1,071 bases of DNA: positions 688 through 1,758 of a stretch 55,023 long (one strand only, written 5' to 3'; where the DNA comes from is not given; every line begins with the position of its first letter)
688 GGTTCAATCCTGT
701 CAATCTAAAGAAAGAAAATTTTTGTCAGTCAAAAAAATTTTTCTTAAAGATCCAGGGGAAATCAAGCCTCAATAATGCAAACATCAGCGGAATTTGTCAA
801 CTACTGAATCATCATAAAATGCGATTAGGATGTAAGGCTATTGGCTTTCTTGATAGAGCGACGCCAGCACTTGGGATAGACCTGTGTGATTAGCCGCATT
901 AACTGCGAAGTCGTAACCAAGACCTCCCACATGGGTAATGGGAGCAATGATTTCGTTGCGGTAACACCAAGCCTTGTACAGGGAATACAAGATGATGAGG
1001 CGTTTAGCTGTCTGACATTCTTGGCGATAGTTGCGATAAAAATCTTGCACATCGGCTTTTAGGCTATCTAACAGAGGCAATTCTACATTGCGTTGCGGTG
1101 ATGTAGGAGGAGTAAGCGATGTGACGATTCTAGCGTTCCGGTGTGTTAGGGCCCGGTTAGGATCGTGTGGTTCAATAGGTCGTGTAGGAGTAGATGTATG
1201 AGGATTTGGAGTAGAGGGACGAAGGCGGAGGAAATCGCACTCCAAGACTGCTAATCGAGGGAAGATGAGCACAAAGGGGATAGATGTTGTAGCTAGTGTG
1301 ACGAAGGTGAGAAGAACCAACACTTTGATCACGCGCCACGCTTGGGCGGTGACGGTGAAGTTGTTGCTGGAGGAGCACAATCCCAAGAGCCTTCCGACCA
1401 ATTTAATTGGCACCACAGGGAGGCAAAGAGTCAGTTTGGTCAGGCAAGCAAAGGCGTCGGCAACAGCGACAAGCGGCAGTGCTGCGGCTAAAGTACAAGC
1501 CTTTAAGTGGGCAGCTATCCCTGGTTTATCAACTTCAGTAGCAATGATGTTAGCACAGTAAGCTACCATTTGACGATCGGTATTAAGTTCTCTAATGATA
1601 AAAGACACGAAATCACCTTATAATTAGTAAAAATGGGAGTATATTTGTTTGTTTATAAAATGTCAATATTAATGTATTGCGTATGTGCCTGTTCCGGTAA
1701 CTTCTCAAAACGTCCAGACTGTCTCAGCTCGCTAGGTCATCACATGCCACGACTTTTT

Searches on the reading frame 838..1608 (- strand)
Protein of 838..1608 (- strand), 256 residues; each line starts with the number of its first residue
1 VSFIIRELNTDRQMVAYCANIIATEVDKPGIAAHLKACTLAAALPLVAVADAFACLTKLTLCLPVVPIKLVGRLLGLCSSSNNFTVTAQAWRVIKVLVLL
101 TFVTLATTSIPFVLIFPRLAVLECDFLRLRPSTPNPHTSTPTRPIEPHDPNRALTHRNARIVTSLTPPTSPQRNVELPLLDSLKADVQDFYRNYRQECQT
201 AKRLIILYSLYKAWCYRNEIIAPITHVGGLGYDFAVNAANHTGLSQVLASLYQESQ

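Call 31: search_protein_families(library=pfam, proteins=[window:838-1608:-], max_evalue=0.01)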
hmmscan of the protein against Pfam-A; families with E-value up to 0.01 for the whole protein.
window:838-1608:- (256 aa): 0 families

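Call 43: find_encoding_contigs(protein=window:838-1608:-, flank=10000, max_places=10)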
Protein window:838-1608:- (256 aa): 12 contigs read that carry it; 8 places shown.
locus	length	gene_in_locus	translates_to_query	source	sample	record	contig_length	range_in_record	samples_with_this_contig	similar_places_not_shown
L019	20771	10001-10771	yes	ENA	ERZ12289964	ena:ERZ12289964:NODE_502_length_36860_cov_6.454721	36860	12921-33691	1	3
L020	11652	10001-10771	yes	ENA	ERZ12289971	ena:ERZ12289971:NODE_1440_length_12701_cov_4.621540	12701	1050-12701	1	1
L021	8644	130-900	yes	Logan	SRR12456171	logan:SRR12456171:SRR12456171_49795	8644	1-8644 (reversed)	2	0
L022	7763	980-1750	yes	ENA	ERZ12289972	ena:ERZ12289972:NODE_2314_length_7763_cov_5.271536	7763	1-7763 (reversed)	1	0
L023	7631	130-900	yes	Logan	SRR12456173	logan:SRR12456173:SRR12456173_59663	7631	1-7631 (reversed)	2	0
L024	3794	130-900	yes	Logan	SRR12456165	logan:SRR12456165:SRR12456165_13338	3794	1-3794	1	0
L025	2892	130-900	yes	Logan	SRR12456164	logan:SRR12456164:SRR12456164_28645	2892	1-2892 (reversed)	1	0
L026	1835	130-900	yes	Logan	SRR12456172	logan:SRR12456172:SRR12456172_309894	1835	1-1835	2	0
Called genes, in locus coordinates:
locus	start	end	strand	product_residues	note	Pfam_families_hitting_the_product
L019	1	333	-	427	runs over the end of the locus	PF13393:tRNA-synt_His, PF00587:tRNA-synt_2b, PF03129:HGTP_anticodon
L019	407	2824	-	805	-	-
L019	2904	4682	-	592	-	PF00664:ABC_membrane, PF00005:ABC_tran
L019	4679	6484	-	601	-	PF00664:ABC_membrane, PF00005:ABC_tran, PF13304:AAA_21 (faint), PF02463:SMC_N (weak)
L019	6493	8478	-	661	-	PF02163:Peptidase_M50, PF17820:PDZ_6 (faint)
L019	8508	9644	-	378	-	PF02670:DXP_reductoisom, PF08436:DXP_redisom_C, PF13288:DXPR_C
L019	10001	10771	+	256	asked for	-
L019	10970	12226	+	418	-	-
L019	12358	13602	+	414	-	-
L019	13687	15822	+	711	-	PF04055:Radical_SAM, PF06968:BATS, PF00155:Aminotran_1_2, PF01041:DegT_DnrJ_EryC1 (weak), PF01053:Cys_Met_Meta_PP (weak)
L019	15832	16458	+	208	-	PF13500:AAA_26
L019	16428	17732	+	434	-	PF00202:Aminotran_3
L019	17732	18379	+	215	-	-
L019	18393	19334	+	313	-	PF12784:PDDEXK_2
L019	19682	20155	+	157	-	-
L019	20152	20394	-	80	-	PF14715:FixP_N (weak)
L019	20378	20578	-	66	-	-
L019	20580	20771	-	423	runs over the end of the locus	PF02433:FixO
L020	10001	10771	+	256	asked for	-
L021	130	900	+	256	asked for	-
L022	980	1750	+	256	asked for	-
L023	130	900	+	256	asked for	-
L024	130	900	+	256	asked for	-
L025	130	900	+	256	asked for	-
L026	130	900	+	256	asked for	-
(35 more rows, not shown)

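Call 63: search_protein_families(library=pfam, proteins=[L019:18393-19334:+], max_evalue=0.001)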
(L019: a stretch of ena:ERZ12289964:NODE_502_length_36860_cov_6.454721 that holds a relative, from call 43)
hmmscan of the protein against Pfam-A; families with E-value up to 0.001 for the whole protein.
L019:18393-19334:+ (313 aa): 1 family
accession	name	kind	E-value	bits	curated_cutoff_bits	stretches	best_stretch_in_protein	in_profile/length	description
PF12784.13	PDDEXK_2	-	4.7e-60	203.6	27.4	1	7-239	1-225/229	PD-(D/E)XK nuclease family transposase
